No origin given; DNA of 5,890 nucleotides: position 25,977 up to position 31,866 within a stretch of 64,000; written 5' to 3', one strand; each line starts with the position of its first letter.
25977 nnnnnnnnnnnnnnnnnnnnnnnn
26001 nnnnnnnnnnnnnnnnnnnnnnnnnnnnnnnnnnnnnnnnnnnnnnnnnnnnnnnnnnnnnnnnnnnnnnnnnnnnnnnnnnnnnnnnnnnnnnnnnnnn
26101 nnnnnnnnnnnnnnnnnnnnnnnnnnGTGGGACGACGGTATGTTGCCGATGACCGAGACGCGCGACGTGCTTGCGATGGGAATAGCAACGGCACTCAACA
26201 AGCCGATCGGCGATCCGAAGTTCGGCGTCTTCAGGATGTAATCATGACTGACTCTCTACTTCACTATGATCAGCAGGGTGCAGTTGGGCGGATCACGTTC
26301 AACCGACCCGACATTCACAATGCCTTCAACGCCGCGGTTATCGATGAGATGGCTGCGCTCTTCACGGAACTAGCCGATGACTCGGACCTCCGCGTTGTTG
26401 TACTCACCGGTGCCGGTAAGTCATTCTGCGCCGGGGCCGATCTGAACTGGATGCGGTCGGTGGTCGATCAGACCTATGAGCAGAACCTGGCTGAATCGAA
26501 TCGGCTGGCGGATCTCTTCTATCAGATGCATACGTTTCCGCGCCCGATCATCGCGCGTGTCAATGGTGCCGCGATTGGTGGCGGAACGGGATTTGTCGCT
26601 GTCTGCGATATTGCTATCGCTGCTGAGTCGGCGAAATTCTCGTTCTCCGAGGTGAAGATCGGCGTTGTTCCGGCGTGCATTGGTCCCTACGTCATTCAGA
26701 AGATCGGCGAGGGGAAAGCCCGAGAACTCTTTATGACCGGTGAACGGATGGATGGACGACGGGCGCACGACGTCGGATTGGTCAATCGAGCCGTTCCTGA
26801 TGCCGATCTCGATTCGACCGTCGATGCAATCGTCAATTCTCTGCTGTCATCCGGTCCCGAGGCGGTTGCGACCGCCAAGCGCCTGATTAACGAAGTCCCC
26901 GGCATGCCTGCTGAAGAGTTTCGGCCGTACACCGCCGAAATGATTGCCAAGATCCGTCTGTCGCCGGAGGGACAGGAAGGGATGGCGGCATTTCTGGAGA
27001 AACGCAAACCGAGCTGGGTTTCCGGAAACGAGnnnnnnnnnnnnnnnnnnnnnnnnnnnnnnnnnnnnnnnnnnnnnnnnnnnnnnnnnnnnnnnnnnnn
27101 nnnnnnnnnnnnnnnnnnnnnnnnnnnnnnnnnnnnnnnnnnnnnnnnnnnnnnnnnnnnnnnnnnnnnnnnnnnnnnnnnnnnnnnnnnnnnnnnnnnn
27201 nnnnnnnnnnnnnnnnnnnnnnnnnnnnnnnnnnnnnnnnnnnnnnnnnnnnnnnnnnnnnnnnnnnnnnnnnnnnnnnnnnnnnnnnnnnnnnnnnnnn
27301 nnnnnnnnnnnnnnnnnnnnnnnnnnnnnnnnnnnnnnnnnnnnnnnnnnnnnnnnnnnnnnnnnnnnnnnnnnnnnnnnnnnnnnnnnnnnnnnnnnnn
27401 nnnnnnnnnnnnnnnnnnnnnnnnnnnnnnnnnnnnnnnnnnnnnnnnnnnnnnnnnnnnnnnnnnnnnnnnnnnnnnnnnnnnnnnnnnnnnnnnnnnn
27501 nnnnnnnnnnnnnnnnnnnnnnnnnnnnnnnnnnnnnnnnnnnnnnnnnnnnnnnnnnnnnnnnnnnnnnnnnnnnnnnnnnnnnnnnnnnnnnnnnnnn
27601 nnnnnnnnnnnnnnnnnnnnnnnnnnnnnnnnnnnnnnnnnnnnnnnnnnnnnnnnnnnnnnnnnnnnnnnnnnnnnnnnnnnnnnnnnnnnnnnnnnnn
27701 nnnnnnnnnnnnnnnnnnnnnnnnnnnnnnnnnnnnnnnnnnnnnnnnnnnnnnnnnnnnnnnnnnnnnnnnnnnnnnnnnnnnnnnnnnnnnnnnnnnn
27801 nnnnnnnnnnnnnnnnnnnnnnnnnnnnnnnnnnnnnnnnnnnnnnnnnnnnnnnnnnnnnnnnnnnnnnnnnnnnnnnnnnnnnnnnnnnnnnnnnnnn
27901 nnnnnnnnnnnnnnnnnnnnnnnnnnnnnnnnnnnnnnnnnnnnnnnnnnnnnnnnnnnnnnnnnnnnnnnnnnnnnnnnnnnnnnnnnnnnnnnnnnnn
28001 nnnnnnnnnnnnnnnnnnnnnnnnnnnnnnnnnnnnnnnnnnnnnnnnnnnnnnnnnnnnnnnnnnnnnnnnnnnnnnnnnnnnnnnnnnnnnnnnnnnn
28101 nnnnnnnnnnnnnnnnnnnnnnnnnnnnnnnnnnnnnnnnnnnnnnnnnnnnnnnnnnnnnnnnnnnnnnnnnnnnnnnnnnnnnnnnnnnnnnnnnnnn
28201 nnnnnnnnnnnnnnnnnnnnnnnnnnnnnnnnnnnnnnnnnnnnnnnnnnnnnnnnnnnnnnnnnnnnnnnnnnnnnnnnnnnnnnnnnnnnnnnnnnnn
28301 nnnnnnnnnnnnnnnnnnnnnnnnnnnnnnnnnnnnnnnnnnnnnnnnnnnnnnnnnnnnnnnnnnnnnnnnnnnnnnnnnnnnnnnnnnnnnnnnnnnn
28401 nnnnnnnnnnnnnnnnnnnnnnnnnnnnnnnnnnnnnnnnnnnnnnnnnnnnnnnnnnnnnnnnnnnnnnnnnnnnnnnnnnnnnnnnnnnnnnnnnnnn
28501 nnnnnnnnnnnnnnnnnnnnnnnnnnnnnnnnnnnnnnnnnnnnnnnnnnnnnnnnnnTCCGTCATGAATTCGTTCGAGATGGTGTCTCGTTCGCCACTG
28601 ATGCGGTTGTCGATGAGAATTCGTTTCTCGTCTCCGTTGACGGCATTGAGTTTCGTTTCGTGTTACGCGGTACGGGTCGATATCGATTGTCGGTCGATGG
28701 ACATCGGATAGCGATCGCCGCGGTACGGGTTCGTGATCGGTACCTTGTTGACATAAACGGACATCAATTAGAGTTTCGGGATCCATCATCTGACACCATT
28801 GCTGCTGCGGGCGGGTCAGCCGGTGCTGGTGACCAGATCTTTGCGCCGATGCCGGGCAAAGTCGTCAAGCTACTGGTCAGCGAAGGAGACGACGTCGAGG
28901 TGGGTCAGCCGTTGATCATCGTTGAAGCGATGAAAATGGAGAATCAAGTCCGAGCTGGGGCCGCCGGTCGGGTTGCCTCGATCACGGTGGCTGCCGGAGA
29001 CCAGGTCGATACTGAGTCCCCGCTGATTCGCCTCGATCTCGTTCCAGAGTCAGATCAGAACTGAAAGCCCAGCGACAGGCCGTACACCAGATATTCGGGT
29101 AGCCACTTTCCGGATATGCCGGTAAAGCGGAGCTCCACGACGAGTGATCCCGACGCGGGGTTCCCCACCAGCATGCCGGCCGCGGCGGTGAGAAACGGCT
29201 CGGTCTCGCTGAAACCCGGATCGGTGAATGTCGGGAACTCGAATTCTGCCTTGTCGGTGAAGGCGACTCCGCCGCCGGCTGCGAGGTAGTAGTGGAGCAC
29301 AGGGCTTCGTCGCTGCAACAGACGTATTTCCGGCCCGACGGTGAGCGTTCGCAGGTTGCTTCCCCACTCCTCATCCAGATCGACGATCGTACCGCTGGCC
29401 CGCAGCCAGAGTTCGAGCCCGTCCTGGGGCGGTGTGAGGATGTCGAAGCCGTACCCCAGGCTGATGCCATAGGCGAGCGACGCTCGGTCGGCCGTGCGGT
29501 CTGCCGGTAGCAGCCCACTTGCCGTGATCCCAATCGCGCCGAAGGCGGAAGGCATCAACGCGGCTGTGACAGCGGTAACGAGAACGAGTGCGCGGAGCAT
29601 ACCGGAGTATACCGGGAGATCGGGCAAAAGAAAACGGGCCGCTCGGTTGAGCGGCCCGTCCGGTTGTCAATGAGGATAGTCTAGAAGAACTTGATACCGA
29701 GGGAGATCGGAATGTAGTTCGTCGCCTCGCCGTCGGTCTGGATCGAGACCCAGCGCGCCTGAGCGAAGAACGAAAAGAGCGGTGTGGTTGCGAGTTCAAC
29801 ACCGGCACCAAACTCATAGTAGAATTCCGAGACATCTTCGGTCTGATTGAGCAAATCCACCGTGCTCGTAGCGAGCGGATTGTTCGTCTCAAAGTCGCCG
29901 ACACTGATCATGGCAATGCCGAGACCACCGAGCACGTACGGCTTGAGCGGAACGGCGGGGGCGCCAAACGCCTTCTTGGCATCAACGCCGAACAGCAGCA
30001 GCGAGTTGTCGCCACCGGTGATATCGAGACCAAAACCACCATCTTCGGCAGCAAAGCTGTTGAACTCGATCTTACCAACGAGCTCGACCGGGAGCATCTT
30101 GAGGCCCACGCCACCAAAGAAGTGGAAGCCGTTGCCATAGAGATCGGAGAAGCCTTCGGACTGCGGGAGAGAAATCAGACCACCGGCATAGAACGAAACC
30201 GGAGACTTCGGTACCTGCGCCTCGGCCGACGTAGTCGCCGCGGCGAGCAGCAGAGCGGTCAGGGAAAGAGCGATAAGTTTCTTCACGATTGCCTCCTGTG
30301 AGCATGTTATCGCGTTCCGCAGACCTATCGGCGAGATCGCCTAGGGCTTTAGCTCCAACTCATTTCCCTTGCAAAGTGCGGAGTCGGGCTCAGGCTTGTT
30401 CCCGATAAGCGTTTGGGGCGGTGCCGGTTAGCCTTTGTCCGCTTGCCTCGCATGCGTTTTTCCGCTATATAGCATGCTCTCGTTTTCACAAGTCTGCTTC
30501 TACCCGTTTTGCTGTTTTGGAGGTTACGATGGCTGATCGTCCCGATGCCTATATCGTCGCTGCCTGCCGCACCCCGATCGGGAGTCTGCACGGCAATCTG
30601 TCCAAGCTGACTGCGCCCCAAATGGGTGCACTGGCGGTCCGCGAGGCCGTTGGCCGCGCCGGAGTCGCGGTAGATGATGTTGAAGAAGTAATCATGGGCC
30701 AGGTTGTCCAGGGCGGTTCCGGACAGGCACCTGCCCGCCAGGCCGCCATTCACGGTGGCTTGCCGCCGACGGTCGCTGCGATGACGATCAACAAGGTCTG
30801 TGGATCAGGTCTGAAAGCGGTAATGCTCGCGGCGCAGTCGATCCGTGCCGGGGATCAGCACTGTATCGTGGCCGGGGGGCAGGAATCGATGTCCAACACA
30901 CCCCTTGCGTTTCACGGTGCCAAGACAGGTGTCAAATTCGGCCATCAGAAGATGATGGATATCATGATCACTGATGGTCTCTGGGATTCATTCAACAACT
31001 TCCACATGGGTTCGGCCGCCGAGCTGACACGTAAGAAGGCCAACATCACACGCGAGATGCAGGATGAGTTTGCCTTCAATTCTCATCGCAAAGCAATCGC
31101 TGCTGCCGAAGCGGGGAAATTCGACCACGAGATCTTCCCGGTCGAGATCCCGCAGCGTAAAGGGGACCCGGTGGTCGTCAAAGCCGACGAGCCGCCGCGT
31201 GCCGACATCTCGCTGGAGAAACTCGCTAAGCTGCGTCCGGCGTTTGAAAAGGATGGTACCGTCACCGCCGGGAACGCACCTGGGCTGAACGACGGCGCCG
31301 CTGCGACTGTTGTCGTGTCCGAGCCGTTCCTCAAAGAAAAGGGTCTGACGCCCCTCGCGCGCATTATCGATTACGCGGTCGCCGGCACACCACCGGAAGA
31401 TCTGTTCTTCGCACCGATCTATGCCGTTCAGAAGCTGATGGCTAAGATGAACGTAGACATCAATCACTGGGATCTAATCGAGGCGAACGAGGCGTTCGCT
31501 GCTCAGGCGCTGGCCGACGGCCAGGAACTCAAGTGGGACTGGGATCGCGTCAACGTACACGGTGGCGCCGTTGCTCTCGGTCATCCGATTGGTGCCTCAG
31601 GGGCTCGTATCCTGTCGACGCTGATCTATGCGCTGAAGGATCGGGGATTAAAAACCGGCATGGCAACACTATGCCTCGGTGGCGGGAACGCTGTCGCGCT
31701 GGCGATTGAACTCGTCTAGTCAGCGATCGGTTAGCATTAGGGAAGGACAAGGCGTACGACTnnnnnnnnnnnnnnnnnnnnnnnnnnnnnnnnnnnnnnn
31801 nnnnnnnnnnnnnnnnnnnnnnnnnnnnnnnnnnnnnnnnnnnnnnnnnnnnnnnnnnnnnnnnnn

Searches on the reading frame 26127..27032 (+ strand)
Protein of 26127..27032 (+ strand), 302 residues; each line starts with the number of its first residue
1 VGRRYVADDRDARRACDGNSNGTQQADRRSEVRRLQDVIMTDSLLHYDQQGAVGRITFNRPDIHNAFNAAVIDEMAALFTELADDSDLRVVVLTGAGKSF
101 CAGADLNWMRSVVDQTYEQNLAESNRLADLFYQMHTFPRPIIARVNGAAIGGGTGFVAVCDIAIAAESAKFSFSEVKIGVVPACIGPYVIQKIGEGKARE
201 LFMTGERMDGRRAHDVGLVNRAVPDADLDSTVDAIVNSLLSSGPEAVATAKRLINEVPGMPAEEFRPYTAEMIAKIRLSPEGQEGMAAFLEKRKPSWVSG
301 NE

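Call 54: search_protein_families(library=pfam, proteins=[window:26127-27032:+], max_evalue=0.0001)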
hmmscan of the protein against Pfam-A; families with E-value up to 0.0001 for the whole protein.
window:26127-27032:+ (302 aa): 2 families
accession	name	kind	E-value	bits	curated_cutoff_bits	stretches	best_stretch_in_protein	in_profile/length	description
PF00378.25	ECH_1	-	3.3e-60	204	27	1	49-298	2-249/251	Enoyl-CoA hydratase/isomerase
PF16113.10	ECH_2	-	7.9e-38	131.2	27.2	1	53-258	1-206/335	Enoyl-CoA hydratase/isomerase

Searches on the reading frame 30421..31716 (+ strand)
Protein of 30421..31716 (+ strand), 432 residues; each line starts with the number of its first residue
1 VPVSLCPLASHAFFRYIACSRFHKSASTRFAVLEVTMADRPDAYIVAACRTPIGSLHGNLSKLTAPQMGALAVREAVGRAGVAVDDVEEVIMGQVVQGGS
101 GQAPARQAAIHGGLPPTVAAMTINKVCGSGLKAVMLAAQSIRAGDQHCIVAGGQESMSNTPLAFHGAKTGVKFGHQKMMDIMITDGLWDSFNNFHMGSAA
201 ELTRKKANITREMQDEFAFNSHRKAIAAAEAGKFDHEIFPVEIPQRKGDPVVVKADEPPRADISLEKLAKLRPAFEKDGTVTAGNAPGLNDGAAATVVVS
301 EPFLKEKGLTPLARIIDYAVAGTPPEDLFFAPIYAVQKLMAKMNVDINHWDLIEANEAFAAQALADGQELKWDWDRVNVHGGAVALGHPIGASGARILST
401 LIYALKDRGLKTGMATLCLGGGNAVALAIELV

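Call 54: search_protein_families(library=pfam, proteins=[window:30421-31716:+], max_evalue=0.0001)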
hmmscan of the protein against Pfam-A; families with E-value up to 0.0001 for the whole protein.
window:30421-31716:+ (432 aa): 3 families
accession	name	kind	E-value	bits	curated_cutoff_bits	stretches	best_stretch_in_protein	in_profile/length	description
PF00108.29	Thiolase_N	-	1.6e-96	323.1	26.4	1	44-301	2-259/260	Thiolase, N-terminal domain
PF02803.24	Thiolase_C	-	1.9e-44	150.7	27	1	309-430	1-122/123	Thiolase, C-terminal domain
PF00109.32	ketoacyl-synt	-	8.3e-05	22.7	20.8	1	120-159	167-206/252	Beta-ketoacyl synthase, N-terminal domain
